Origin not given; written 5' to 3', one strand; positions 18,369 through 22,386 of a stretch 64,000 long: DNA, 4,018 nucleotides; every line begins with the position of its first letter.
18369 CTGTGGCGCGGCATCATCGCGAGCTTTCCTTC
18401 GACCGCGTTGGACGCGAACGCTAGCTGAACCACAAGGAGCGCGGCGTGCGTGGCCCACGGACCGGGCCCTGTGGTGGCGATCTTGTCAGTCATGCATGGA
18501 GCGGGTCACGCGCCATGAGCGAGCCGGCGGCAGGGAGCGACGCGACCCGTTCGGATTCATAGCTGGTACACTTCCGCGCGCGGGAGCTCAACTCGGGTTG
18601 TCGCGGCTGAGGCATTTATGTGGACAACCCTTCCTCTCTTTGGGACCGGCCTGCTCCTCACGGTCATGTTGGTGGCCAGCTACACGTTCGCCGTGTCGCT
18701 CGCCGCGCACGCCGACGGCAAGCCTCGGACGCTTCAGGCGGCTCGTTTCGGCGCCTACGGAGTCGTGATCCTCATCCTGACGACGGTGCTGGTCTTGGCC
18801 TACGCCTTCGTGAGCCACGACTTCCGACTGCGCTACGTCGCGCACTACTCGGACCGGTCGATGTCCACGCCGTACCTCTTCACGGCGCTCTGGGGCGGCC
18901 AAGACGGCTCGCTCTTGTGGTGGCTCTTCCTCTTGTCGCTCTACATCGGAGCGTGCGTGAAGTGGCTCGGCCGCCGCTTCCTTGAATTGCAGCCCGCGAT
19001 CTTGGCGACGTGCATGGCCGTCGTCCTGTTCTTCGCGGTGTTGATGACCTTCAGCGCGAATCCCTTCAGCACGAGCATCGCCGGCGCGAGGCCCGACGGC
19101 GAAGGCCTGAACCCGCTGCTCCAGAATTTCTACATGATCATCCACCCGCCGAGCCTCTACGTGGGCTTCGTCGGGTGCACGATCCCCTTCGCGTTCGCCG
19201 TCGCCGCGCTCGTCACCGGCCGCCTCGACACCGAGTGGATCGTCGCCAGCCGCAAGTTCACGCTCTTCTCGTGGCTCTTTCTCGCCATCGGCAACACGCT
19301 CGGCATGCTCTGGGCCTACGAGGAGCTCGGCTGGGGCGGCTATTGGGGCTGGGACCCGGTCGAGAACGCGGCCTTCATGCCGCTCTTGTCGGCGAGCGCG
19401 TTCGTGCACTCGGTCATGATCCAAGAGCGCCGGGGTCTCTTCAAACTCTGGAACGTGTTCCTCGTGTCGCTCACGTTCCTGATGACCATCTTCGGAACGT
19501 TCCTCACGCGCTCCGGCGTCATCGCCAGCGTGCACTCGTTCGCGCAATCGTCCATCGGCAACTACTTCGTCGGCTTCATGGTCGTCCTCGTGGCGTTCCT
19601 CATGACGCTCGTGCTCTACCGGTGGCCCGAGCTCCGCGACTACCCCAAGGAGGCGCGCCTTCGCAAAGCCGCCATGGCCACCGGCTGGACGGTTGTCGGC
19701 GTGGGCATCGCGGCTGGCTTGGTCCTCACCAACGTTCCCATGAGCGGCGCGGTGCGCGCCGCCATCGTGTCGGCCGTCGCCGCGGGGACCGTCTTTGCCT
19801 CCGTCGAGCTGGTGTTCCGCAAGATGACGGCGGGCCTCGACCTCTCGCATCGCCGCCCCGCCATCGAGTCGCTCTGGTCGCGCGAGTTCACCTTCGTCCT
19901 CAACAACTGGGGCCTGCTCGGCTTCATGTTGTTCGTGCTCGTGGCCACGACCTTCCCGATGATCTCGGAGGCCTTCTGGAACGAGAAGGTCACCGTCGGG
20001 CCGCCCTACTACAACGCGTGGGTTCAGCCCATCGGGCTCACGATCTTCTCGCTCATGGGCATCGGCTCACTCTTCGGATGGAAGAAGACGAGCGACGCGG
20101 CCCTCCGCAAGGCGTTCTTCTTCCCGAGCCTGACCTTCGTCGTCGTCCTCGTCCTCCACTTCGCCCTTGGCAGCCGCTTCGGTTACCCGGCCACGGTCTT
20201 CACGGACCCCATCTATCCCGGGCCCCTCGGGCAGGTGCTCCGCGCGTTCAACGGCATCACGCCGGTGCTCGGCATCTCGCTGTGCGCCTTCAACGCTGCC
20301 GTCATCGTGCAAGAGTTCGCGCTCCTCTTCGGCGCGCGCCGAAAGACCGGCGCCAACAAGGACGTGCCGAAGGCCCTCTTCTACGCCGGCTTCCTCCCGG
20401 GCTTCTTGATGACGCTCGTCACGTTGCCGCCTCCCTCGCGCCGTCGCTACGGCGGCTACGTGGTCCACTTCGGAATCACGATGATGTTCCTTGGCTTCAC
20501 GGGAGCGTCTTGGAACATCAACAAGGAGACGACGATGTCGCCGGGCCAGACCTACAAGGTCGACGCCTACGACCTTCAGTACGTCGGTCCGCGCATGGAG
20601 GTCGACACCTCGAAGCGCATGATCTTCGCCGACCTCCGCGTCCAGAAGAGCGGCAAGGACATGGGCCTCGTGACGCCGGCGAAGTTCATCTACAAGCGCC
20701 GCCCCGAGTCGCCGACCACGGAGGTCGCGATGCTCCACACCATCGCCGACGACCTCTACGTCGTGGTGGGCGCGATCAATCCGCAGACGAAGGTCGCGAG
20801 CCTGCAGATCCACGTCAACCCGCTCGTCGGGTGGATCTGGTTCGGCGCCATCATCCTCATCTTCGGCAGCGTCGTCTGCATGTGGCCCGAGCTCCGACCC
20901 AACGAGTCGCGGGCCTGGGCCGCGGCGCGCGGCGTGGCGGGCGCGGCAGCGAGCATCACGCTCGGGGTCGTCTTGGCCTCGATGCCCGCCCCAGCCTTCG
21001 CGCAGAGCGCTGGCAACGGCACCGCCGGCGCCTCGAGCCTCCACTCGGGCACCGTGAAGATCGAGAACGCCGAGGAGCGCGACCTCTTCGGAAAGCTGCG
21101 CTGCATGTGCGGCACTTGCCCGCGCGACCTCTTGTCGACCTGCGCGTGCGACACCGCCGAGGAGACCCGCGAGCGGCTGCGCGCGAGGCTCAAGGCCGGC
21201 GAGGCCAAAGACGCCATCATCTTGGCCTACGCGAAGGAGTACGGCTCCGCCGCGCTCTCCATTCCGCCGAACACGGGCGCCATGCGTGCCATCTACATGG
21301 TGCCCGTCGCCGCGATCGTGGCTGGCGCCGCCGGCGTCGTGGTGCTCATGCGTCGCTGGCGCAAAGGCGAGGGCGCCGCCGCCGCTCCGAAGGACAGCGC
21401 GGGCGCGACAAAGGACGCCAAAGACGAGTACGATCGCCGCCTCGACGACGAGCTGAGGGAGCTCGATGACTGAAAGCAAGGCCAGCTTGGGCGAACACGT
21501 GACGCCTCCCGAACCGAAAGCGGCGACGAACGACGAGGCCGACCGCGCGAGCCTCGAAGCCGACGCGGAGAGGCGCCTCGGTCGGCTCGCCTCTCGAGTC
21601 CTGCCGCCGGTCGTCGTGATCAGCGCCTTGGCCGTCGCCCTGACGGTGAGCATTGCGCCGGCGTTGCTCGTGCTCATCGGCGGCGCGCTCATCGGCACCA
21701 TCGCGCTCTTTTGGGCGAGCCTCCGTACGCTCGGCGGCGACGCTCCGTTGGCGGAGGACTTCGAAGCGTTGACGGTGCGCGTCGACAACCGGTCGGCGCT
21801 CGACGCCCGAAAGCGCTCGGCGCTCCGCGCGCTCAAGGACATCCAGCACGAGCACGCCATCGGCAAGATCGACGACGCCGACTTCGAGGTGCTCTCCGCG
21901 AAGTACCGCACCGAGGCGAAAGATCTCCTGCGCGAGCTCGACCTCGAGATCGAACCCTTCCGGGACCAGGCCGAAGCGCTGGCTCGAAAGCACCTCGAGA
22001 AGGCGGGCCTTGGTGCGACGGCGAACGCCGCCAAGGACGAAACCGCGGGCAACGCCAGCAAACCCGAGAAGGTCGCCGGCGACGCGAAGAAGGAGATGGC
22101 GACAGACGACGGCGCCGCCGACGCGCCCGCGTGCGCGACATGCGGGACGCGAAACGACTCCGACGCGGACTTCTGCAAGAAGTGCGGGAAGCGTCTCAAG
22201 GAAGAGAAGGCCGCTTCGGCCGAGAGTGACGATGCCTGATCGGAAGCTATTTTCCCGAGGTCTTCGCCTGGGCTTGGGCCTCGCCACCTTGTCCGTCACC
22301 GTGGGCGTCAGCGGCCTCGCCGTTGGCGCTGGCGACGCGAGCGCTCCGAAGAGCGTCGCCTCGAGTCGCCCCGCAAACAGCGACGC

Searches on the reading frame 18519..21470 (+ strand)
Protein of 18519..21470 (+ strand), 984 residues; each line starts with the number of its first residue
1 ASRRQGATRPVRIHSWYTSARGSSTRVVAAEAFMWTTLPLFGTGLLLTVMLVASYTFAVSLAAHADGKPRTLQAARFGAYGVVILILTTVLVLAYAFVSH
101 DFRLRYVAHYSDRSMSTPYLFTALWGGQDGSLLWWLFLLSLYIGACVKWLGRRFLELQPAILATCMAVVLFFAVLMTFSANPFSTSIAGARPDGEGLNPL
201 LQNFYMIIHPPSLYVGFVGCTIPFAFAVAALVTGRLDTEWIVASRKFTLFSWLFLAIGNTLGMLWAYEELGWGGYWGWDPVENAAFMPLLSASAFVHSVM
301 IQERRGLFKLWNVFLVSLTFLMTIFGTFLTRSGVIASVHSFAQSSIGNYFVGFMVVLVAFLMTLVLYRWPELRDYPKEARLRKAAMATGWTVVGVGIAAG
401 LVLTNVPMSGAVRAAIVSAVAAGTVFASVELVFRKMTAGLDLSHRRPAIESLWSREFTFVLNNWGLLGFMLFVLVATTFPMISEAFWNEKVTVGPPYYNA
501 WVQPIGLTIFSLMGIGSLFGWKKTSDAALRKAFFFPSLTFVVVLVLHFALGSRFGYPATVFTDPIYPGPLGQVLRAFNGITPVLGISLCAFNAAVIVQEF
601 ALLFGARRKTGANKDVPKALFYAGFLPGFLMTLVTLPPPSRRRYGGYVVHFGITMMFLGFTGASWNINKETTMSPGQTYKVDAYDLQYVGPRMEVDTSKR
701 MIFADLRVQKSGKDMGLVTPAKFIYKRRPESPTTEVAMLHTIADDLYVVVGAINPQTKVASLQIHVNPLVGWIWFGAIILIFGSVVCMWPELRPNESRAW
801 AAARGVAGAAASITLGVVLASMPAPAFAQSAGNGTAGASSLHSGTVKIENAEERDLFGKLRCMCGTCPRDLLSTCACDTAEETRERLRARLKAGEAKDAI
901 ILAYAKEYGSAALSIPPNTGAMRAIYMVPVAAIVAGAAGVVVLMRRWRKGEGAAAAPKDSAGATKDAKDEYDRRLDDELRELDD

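Call 16: search_protein_families(library=pfam, proteins=[window:18519-21470:+], max_evalue=0.001)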
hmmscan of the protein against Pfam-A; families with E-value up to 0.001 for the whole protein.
window:18519-21470:+ (984 aa): 5 families
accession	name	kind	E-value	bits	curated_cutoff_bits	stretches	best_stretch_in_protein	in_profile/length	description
PF16327.10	CcmF_C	-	4.3e-40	138.3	28.7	2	640-788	173-320/323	Cytochrome c-type biogenesis protein CcmF C-terminal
PF01578.25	Cytochrom_C_asm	-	7e-30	104.7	29.9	1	130-332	6-206/212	Cytochrome C assembly protein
PF03918.19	CcmH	-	6.5e-14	51.8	25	1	850-955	26-129/143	Cytochrome C biogenesis protein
PF05140.19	ResB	-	0.00022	20.6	24.6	0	753-804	414-460/486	ResB-like family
PF03994.20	DUF350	-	0.00056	20.4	26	1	316-404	46-130/133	Domain of Unknown Function (DUF350)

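Call 32: find_related_loci(query=window:18618-21470:+, collection=genome_contigs, flank=10000)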
Query window:18618-21470:+ (951 aa) in genome_contigs; peptide patterns used: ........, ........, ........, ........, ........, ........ (x = any residue, [..] = any of these).
600 stretches matched a pattern (row limit reached: there are more); 595 encode a relative of the query (tblastn E <= 1e-3); the best 80 are kept; 80 distinct loci.
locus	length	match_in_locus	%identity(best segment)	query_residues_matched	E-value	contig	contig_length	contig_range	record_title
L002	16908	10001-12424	37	5-933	1e-172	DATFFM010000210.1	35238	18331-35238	MAG TPA_asm: Vicinamibacterales bacterium isolate SMAG_U8636 k141_1003465, whole genome shotgun sequence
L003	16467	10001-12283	35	47-925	3e-154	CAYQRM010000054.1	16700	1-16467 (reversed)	MAG TPA_asm: uncultured Solibacteraceae bacterium isolate binchicken_co279_39 genome assembly, contig: k141_843453, whol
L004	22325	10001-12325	35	8-896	6e-149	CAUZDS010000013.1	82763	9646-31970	MAG: Vicinamibacteria bacterium isolate CB27_Tmax.31 genome assembly, contig: Ga0310121_10000101, whole genome shotgun s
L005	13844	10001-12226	36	59-916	2e-143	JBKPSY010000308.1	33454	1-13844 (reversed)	MAG: Acidobacteriota bacterium isolate GS_EKS_MAG_00010 GS_EKS_000003662808, whole genome shotgun sequence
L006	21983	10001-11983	35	1-765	3e-129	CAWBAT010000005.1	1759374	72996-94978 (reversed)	MAG: uncultured Acidimicrobiia bacterium isolate MFD02979.bin.1.148 genome assembly, contig: contig_58684, whole genome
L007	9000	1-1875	61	317-949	0e+0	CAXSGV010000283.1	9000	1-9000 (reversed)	MAG: uncultured Polyangiaceae bacterium isolate private_X16_metawrap_bin.20 genome assembly, contig: private_X16_metawra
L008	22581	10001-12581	34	8-950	2e-118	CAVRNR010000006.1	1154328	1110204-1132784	MAG: Bryobacterales bacterium isolate MFD01231.bin.1.36 genome assembly, contig: contig_19538, whole genome shotgun sequ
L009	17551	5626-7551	33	5-758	2e-114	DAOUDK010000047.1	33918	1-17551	MAG TPA_asm: Anaerolineae bacterium isolate M42_99 k117_1207029, whole genome shotgun sequence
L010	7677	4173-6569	31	35-938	3e-113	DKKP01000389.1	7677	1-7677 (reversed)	MAG TPA_asm: Anaerolineales bacterium UBA6663 UBA6663_contig_31994, whole genome shotgun sequence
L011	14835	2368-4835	33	11-948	1e-111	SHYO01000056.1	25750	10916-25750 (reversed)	MAG: Chloroflexi bacterium isolate Baikal-deep-G121 BACOMB-C8842, whole genome shotgun sequence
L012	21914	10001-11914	34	9-758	4e-110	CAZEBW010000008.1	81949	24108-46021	MAG TPA_asm: uncultured Anaerolineae bacterium isolate binchicken_co17_112 genome assembly, contig: NODE_931_length_8194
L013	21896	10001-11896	33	20-758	3e-104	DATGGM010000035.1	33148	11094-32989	MAG TPA_asm: Bryobacteraceae bacterium isolate SMAG_U9754 k141_288903, whole genome shotgun sequence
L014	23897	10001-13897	33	19-947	3e-104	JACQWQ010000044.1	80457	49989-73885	MAG: Chloroflexi bacterium isolate NC_groundwater_1493_Pr4_B-0.1um_56_6 SR1-18-B1_scaffold_19964, whole genome shotgun s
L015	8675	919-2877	33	34-771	3e-104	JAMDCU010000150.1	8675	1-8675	MAG: Chloroflexota bacterium isolate FK_Sedi_B_Bin.16 NODE_34937_length_8675_cov_3.25819, whole genome shotgun sequence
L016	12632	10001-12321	31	37-948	3e-100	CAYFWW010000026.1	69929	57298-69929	MAG TPA_asm: uncultured Actinomycetota bacterium isolate ERP108616_co1_424 genome assembly, contig: k119_1669616, whole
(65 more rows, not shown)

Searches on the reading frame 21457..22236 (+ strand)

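Call 16: search_protein_families(library=pfam, proteins=[window:21457-22236:+], max_evalue=0.001)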
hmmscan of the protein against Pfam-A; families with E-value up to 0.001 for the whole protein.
window:21457-22236:+ (260 aa): 5 families
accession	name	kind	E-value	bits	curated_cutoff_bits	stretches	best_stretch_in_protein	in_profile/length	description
PF24463.1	DUF7577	-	3.6e-07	30.1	28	1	225-247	4-26/27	Domain of unknown function (DUF7577)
PF12773.13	DZR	-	7.6e-05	23.2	27.3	1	226-249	1-24/45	Double zinc ribbon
PF13240.11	Zn_Ribbon_1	-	7.8e-05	22.8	25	1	226-247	2-23/23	zinc-ribbon domain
PF24460.1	DUF7575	-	0.00029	20.6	28.5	1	222-247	2-27/28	Domain of unknown function (DUF7575)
PF13248.11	Zn_ribbon_3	-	0.0004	20.2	27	1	226-247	5-26/26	zinc-ribbon domain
